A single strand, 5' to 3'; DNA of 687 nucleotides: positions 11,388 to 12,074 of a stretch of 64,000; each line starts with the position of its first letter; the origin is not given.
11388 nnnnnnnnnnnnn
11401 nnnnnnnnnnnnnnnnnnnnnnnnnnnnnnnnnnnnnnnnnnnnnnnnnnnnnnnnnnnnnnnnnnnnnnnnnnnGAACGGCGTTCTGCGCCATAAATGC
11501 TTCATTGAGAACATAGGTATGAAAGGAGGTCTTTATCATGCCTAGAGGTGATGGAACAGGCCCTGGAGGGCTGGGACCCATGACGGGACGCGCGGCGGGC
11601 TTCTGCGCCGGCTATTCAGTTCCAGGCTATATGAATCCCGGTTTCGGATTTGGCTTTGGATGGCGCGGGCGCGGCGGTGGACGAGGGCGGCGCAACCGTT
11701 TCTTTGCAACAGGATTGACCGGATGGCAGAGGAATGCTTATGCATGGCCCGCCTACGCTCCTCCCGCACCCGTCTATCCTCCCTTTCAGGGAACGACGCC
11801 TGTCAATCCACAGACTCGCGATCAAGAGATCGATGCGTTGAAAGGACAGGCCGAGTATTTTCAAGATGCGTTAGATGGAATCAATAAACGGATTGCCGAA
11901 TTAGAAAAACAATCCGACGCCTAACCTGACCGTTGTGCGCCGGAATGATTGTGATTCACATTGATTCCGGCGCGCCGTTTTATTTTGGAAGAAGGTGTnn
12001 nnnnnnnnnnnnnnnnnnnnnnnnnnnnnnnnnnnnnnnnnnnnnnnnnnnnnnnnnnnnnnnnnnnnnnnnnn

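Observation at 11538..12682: Met/Gly/Arg-rich low-complexity tails and an 18-nt coding tandem repeat in two adjacent operon genes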

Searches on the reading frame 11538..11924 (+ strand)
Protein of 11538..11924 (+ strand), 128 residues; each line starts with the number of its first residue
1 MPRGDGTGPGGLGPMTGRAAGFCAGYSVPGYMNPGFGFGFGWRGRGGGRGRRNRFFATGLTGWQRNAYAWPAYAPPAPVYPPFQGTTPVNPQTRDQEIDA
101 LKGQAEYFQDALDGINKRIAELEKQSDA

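Call 6: search_protein_families(library=pfam, proteins=[window:11538-11924:+], max_evalue=0.01)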
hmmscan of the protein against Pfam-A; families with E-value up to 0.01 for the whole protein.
window:11538-11924:+ (128 aa): 1 family
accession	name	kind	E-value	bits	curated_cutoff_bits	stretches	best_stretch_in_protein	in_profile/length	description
PF17253.7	DUF5320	-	5.4e-23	82.5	27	1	1-122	1-99/99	Family of unknown function (DUF5320)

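Call 40: find_homologous_proteins(query=window:11538-11924:+)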
Query window:11538-11924:+ (128 aa): 6036 proteins with E <= 0.001 among 6201 candidates; the best 120 are listed.
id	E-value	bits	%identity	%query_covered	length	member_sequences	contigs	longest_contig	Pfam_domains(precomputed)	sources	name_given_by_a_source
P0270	2.2e-82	292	100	100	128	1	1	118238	PF17253.8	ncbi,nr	ncbi:MAG: DUF5320 domain-containing protein [Candidatus Omnitrophica bacterium]|nr:DUF5320 domain-co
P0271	5.2e-62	226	80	100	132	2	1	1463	PF17253.8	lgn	-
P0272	3.1e-45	171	69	98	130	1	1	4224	PF17253.8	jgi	-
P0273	2.9e-44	168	63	98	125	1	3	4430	PF17253.8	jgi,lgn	jgi:hypothetical protein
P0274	7.6e-44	167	65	91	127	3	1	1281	PF17253.8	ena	-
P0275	1.1e-43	166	67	93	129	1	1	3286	PF17253.8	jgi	-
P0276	1.7e-43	166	60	92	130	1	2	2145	PF17253.8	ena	-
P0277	2.6e-43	165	68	96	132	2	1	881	PF17253.8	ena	-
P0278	3.1e-43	165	60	98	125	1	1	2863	PF17253.8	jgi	jgi:Family of unknown function (DUF5320)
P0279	4.4e-43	164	66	100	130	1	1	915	PF17253.8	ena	-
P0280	6.0e-43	164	68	100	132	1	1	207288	PF17253.8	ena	-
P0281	6.1e-43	164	65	98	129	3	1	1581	PF17253.8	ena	-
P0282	6.2e-43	164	66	98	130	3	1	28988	PF17253.8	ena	-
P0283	6.4e-43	164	61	99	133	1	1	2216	PF17253.8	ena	-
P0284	1.0e-42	163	61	92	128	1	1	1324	PF17253.8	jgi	jgi:hypothetical protein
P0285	1.0e-42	163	61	91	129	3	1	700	PF17253.8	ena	-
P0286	1.2e-42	163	67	99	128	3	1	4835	PF17253.8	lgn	-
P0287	1.3e-42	163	61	85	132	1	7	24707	PF17253.8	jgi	-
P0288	1.5e-42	163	65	100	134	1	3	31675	PF17253.8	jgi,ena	jgi:hypothetical protein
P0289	1.6e-42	163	61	91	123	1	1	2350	PF17253.8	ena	-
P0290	1.7e-42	162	68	99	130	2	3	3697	PF17253.8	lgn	-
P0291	2.0e-42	162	65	99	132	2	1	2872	PF17253.8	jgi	-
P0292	2.8e-42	162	64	98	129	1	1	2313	PF17253.8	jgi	jgi:hypothetical protein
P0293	3.0e-42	162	65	99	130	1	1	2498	PF17253.8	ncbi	-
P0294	3.1e-42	162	60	91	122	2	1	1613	PF17253.8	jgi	-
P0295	4.2e-42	161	55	91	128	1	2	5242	PF17253.8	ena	-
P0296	4.4e-42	161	64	98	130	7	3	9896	PF17253.8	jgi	-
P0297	5.8e-42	161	64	98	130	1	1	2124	PF17253.8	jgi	-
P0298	6.8e-42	160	65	87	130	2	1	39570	PF17253.8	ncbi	ncbi:MAG: DUF5320 domain-containing protein [Phycisphaerae bacterium]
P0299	6.8e-42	160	65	98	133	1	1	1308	PF17253.8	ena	-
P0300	7.4e-42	160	66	98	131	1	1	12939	PF17253.8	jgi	-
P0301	8.3e-42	160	63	99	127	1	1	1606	PF17253.8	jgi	-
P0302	8.7e-42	160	68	100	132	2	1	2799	PF17253.8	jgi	-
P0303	1.0e-41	160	63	91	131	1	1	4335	PF17253.8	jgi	jgi:hypothetical protein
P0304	1.1e-41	160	67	96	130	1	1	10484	PF17253.8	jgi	-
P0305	1.1e-41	160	64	98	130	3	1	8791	PF17253.8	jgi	-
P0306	1.2e-41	160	62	92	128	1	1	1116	PF17253.8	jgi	jgi:hypothetical protein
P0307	1.4e-41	159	61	98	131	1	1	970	PF17253.8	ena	-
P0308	1.4e-41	159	66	99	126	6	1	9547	PF17253.8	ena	-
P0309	1.4e-41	159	57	93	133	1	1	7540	PF17253.8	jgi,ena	-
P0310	1.5e-41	159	65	91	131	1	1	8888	PF17253.8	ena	-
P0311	1.6e-41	159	64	98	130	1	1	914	PF17253.8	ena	-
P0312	1.7e-41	159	63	88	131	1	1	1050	PF17253.8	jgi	-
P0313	1.9e-41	159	67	89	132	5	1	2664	PF17253.8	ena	-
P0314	2.1e-41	159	63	98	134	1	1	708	PF17253.8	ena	-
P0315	2.4e-41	159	66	98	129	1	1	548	PF17253.8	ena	-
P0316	2.4e-41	159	65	98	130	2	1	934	PF17253.8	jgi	-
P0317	2.5e-41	159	64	98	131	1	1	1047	PF17253.8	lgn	-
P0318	2.7e-41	159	64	98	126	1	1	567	PF17253.8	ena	-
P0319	2.7e-41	159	62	91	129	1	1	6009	PF17253.8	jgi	-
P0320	2.7e-41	159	64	98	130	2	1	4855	PF17253.8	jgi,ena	-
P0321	2.7e-41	158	65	99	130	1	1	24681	PF17253.8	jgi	-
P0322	3.5e-41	158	66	96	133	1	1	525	PF17253.8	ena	-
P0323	4.2e-41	158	65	98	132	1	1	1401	PF17253.8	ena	-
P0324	4.6e-41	158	59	100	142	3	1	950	PF17253.8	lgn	-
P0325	4.8e-41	158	64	100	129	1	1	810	PF17253.8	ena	-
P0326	5.3e-41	158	64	99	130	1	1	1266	PF17253.8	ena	-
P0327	5.3e-41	158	64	98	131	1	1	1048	PF17253.8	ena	-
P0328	5.6e-41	157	63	99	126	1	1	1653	PF17253.8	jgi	-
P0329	6.0e-41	157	63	98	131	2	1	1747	PF17253.8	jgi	-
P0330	6.0e-41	157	64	91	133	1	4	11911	PF17253.8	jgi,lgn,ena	-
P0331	6.3e-41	157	62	93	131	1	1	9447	PF17253.8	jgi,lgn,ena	-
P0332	6.4e-41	157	62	91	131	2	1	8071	PF17253.8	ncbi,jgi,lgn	-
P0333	6.4e-41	157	64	98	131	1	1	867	PF17253.8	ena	-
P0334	6.7e-41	157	61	99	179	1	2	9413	PF17253.8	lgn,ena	-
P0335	6.9e-41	157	63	99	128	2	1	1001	PF17253.8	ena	-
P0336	7.4e-41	157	63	98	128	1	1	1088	PF17253.8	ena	-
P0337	8.6e-41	157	64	99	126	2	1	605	PF17253.8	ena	-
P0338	8.7e-41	157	61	91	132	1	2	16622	PF17253.8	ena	-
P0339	9.1e-41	157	64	98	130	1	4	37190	PF17253.8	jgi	-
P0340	9.3e-41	157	63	91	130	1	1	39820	PF17253.8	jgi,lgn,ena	-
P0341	9.5e-41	157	61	99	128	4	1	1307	PF17253.8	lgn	-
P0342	1.0e-40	157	62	86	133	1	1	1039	PF17253.8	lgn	-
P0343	1.2e-40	156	63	92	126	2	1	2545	PF17253.8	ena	-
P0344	1.2e-40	156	68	99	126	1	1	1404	PF17253.8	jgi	-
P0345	1.3e-40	156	62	98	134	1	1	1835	PF17253.8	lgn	-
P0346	1.5e-40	156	66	97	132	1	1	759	PF17253.8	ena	-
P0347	1.6e-40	156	64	100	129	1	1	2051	PF17253.8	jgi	jgi:hypothetical protein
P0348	1.7e-40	156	61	99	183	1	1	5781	PF17253.8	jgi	-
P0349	1.8e-40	156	62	99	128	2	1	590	PF17253.8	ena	-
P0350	1.9e-40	156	63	89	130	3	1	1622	PF17253.8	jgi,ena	-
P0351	2.0e-40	156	67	98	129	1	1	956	PF17253.8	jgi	jgi:hypothetical protein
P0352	2.1e-40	156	61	99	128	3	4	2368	PF17253.8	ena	-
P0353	2.1e-40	156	62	92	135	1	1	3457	PF17253.8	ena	-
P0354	2.3e-40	156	64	96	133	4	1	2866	PF17253.8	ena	-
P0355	2.3e-40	155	63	91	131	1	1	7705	PF17253.8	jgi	-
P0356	2.4e-40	155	65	98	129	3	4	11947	PF17253.8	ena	-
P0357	2.4e-40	155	66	96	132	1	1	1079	PF17253.8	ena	-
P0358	2.6e-40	155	62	99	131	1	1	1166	PF17253.8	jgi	-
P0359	2.7e-40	155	59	91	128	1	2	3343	PF17253.8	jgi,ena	-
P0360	2.8e-40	155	63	99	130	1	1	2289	PF17253.8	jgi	jgi:hypothetical protein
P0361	2.9e-40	155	64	98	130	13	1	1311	PF17253.8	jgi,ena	-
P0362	2.9e-40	155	60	99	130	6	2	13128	PF17253.8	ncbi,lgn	ncbi:MAG: DUF5320 domain-containing protein [Planctomycetota bacterium]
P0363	3.0e-40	155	63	98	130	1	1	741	PF17253.8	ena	-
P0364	3.2e-40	155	62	98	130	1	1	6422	PF17253.8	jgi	-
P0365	3.3e-40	155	64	99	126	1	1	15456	PF17253.8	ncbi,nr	ncbi:MAG: DUF5320 domain-containing protein [Planctomycetota bacterium]|nr:DUF5320 domain-containing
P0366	3.6e-40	155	60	83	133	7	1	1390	PF17253.8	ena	-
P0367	3.8e-40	155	66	98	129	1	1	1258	PF17253.8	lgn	-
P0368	4.0e-40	155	65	98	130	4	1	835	PF17253.8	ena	-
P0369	4.4e-40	155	62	92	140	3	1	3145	PF17253.8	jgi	jgi:hypothetical protein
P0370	4.4e-40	155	58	92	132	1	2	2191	PF17253.8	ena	-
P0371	4.4e-40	155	62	92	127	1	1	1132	PF17253.8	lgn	-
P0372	4.6e-40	155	63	98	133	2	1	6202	PF17253.8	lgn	-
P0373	4.9e-40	154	55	100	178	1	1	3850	PF17253.8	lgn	-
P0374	4.9e-40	154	55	85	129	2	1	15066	PF17253.8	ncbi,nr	ncbi:MAG: DUF5320 domain-containing protein [Syntrophaceae bacterium]|nr:DUF5320 domain-containing p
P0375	5.0e-40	154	62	91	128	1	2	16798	PF17253.8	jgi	-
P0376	5.2e-40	154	59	99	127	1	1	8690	PF17253.8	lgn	-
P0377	5.2e-40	154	65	98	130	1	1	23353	PF17253.8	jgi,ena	-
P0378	5.2e-40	154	61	98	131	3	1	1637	PF17253.8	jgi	jgi:hypothetical protein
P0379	5.3e-40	154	62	100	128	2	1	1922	PF17253.8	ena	-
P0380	5.4e-40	154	67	96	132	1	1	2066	PF17253.8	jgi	-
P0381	5.7e-40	154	63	91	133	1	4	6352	PF17253.8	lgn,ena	-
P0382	5.8e-40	154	61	96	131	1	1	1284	PF17253.8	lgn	-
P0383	5.8e-40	154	68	96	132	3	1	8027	PF17253.8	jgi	-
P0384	6.0e-40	154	62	99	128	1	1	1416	PF17253.8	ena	-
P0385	6.0e-40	154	65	98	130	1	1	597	PF17253.8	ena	-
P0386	6.6e-40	154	62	91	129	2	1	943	PF17253.8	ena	-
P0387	7.3e-40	154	61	100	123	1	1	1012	PF17253.8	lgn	-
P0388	7.3e-40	154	61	88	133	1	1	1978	PF17253.8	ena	-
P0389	7.5e-40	154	63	91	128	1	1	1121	PF17253.8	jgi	-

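Call 41: find_encoding_contigs(protein=P0270, flank=3000, max_places=4)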
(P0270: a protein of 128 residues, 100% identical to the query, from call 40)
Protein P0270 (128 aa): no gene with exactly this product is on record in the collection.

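Call 42: find_encoding_contigs(protein=P0271, flank=3000, max_places=4)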
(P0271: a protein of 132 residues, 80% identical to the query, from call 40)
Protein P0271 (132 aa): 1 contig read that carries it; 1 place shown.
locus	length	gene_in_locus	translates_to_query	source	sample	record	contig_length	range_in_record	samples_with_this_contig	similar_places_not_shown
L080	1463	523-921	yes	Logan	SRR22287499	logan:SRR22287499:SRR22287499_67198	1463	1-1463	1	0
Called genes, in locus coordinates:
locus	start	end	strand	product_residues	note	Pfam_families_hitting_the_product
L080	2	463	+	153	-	?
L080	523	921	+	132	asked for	PF17253:DUF5320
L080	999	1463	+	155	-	?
